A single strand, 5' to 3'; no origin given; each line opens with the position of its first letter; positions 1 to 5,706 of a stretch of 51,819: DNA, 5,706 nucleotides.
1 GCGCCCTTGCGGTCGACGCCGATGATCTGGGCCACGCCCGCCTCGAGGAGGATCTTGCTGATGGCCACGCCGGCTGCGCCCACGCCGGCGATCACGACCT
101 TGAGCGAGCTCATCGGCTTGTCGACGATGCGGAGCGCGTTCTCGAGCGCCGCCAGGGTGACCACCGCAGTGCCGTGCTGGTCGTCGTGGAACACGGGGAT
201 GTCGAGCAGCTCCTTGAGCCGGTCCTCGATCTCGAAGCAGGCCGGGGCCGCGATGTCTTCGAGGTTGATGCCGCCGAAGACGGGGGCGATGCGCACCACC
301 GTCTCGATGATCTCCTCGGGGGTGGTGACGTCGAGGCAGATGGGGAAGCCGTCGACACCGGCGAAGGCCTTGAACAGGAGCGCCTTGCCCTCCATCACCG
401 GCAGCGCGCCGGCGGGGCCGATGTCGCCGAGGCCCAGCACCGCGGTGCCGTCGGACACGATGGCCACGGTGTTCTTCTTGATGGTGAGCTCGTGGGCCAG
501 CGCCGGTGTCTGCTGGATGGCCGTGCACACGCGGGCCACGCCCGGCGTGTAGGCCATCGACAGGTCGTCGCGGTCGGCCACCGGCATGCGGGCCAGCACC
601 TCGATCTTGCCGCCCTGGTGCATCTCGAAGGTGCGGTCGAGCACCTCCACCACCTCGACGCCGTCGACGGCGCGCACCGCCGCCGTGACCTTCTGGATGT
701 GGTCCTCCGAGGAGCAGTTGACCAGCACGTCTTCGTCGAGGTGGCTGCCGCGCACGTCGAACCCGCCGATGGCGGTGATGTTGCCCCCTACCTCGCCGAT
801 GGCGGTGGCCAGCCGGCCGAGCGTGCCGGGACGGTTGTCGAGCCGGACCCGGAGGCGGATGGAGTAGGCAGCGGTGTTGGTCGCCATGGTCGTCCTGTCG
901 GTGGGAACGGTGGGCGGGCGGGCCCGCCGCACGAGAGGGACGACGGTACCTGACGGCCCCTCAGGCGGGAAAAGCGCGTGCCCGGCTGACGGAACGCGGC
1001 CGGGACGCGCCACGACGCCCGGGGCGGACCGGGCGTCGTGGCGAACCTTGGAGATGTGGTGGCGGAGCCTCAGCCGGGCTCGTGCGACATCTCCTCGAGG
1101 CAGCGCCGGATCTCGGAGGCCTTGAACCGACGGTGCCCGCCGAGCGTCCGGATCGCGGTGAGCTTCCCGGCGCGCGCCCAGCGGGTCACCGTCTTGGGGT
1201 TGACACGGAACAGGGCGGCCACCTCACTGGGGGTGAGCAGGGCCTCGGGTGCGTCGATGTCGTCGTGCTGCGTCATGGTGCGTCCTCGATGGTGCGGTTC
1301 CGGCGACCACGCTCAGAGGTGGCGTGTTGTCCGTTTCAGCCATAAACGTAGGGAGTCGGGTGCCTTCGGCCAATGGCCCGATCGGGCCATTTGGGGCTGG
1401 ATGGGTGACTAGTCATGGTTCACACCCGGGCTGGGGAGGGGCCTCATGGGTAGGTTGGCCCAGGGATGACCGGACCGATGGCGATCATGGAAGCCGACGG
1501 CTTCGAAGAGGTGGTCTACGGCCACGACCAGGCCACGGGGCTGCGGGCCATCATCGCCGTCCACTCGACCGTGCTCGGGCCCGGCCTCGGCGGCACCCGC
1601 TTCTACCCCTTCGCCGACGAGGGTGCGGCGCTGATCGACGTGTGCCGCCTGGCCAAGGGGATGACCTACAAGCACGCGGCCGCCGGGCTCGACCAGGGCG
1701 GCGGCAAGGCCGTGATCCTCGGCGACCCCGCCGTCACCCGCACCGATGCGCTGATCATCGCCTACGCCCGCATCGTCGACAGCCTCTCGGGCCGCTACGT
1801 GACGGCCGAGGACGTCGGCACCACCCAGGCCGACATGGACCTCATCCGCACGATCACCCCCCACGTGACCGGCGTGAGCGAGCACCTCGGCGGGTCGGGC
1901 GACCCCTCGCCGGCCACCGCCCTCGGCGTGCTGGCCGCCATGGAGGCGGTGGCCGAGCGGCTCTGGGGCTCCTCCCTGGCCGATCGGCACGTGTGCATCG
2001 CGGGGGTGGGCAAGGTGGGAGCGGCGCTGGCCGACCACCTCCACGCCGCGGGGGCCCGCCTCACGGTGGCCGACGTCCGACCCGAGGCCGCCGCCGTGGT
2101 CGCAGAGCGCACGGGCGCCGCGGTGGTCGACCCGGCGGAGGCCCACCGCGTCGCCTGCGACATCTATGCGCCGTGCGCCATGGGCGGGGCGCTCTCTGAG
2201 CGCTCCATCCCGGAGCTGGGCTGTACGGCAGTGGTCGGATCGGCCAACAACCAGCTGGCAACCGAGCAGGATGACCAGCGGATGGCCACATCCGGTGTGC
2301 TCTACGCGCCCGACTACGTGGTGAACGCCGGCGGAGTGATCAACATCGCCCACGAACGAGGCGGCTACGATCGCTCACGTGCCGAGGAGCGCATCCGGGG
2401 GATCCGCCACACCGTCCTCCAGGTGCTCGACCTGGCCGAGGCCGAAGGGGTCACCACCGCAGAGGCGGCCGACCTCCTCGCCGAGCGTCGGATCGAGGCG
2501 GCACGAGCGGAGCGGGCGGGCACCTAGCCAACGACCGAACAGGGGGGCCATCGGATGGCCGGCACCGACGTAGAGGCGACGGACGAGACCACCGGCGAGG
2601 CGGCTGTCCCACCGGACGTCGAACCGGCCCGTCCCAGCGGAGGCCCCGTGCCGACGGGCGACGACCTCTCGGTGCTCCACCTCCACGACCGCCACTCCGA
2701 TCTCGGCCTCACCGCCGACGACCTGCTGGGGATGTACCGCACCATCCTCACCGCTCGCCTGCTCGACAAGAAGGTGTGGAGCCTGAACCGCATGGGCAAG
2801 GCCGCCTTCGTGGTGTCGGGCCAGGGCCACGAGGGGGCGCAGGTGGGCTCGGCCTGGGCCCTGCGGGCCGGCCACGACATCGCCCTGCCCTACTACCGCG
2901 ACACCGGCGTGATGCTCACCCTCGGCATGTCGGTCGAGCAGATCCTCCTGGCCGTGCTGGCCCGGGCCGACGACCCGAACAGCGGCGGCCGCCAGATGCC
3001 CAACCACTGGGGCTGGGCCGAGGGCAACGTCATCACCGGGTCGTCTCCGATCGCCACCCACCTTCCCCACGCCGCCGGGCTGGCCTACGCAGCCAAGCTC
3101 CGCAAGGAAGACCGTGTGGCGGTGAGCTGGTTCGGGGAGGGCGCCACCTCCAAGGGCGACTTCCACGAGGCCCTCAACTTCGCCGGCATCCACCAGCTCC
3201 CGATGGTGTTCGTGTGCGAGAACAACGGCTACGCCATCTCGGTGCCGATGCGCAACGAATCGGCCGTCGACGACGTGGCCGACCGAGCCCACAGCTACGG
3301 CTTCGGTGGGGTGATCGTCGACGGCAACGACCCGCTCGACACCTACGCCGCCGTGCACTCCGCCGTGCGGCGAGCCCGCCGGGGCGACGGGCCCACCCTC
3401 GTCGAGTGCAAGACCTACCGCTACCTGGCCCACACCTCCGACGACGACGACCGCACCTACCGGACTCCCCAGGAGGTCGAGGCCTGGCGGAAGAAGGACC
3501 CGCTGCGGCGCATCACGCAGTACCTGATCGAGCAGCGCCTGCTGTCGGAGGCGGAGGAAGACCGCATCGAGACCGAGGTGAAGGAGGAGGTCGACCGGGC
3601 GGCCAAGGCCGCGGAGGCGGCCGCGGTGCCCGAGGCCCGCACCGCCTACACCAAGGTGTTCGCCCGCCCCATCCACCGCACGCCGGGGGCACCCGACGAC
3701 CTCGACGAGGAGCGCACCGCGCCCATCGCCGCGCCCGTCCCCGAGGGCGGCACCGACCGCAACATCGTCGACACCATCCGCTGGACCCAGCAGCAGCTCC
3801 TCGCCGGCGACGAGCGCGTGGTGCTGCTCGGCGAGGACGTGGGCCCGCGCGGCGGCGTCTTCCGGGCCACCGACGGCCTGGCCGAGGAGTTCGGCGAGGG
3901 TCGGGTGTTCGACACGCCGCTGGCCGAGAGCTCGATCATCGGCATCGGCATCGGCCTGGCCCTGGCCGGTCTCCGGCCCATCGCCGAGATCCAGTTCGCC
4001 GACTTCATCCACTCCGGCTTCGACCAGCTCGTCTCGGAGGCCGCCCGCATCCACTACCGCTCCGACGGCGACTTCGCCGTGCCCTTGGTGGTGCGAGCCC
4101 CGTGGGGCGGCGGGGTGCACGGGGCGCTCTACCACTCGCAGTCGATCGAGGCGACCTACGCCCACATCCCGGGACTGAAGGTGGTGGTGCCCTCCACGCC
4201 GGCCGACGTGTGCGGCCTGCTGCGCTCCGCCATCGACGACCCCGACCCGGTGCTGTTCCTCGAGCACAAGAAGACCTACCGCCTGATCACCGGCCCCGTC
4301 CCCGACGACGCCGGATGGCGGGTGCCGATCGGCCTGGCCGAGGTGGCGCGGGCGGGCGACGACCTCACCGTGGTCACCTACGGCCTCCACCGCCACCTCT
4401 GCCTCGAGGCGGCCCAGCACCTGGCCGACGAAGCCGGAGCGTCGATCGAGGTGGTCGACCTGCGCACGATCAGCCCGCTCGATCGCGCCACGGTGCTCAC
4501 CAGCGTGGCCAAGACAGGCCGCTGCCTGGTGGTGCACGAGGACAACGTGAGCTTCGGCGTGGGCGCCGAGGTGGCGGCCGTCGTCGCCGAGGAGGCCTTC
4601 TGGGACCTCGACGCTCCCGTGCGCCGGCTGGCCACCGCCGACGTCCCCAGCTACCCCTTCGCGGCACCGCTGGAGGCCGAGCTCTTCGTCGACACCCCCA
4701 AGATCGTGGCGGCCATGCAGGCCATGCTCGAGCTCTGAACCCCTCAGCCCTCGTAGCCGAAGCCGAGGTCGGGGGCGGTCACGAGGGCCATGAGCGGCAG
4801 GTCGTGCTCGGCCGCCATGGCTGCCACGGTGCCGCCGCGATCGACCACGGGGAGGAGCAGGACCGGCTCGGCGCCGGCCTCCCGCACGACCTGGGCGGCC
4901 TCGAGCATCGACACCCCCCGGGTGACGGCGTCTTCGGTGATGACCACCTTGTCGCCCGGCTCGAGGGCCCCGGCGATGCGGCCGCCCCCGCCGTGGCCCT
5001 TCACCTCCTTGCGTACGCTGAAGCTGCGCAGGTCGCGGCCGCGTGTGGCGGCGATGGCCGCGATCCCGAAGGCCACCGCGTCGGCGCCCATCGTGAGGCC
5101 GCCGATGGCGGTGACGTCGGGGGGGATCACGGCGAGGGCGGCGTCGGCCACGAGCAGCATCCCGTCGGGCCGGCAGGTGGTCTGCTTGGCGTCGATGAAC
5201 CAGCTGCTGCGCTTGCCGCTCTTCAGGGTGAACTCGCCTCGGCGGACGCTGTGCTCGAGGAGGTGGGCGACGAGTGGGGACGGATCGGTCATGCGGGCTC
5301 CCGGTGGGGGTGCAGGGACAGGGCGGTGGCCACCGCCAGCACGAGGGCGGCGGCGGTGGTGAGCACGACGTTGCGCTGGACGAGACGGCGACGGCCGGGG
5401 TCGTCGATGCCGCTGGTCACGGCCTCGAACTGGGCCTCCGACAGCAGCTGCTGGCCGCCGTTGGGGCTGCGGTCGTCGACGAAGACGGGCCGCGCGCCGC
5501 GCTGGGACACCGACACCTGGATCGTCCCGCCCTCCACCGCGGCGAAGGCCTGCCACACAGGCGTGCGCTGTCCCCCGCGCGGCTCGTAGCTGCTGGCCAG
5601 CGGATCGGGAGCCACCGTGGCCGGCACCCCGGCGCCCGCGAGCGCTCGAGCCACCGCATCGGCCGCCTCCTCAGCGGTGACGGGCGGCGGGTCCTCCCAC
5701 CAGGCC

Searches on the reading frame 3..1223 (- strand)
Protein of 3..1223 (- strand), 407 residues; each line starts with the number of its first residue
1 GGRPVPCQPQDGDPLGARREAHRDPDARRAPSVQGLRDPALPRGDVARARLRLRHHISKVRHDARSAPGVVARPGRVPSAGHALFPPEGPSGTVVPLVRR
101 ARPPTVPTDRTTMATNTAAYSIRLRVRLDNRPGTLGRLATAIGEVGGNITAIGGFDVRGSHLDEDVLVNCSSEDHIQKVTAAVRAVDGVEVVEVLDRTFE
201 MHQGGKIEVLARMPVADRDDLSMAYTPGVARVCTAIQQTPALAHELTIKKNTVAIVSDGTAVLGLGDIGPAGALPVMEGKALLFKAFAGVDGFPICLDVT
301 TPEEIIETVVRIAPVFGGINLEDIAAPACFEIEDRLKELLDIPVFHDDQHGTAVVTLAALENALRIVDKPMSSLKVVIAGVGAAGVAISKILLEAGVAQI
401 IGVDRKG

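Call 52: search_protein_families(library=pfam, proteins=[window:3-1223:-], max_evalue=0.001)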
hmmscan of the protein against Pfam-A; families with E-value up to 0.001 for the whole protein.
window:3-1223:- (407 aa): 4 families
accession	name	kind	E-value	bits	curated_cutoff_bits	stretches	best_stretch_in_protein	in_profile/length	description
PF00390.24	malic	-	2.6e-31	109.3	23.1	2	205-302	2-120/182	Malic enzyme, N-terminal domain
PF13291.12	ACT_4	-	1.1e-07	32.9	27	1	118-193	3-79/80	ACT domain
PF01842.31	ACT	-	3.1e-07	30.5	27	1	123-187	2-65/66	ACT domain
PF03949.21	Malic_M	-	3.5e-06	27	23.5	1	351-399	3-51/258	Malic enzyme, NAD binding domain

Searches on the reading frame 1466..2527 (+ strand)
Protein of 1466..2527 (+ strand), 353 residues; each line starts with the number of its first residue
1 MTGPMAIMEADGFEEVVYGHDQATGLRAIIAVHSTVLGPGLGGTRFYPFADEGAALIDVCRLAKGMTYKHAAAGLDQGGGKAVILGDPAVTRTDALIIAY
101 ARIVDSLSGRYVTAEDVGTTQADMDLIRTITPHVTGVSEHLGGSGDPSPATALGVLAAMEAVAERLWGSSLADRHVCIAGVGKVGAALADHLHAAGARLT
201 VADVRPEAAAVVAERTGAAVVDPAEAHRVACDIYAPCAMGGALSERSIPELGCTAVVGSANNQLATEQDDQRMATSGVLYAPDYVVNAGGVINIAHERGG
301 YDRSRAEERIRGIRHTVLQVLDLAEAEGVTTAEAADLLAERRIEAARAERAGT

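Call 52: search_protein_families(library=pfam, proteins=[window:1466-2527:+], max_evalue=0.001)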
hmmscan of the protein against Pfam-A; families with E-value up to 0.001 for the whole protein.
window:1466-2527:+ (353 aa): 4 families
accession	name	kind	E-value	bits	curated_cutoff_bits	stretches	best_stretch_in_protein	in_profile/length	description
PF02812.23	ELFV_dehydrog_N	-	4.7e-23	81.8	25.3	1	23-128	18-124/129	Glu/Leu/Phe/Val dehydrogenase, dimerisation domain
PF00208.27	ELFV_dehydrog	-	2.7e-19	70.3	23.4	2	217-348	98-238/241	Glutamate/Leucine/Phenylalanine/Valine dehydrogenase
PF02826.25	2-Hacid_dh_C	-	7.8e-05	22.6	25.1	1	165-226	28-88/178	D-isomer specific 2-hydroxyacid dehydrogenase, NAD binding domain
PF03807.23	F420_oxidored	-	0.00097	20.1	21.6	0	176-227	2-57/94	NADP oxidoreductase coenzyme F420-dependent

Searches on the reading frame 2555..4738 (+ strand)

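Call 11: search_protein_families(library=pfam, proteins=[window:2555-4738:+], max_evalue=0.01)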
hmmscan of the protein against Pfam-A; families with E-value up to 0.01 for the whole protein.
window:2555-4738:+ (727 aa): 5 families
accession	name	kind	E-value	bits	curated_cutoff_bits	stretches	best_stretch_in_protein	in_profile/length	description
PF00676.26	E1_dh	-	3.1e-87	292.7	22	1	62-360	2-298/300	Dehydrogenase E1 component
PF02779.29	Transket_pyr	-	1.8e-41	142.1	27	1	413-576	14-173/174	Transketolase, pyrimidine binding domain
PF02780.25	Transketolase_C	-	2.8e-36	124.6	25.9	1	594-717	2-124/124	Transketolase, C-terminal domain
PF13292.11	DXP_synthase_N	-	5.8e-06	26.2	21.2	1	167-230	114-177/274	1-deoxy-D-xylulose-5-phosphate synthase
PF02775.26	TPP_enzyme_C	-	0.00062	20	21.9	1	164-285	24-151/151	Thiamine pyrophosphate enzyme, C-terminal TPP binding domain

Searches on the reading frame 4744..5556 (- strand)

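Call 11: search_protein_families(library=pfam, proteins=[window:4744-5556:-], max_evalue=0.01)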
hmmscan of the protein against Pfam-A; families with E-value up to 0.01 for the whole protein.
window:4744-5556:- (270 aa): 1 family
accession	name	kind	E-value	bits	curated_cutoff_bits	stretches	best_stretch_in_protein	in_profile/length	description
PF00156.33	Pribosyltran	-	0.0034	17.1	26.3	1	175-241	57-127/158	Phosphoribosyl transferase domain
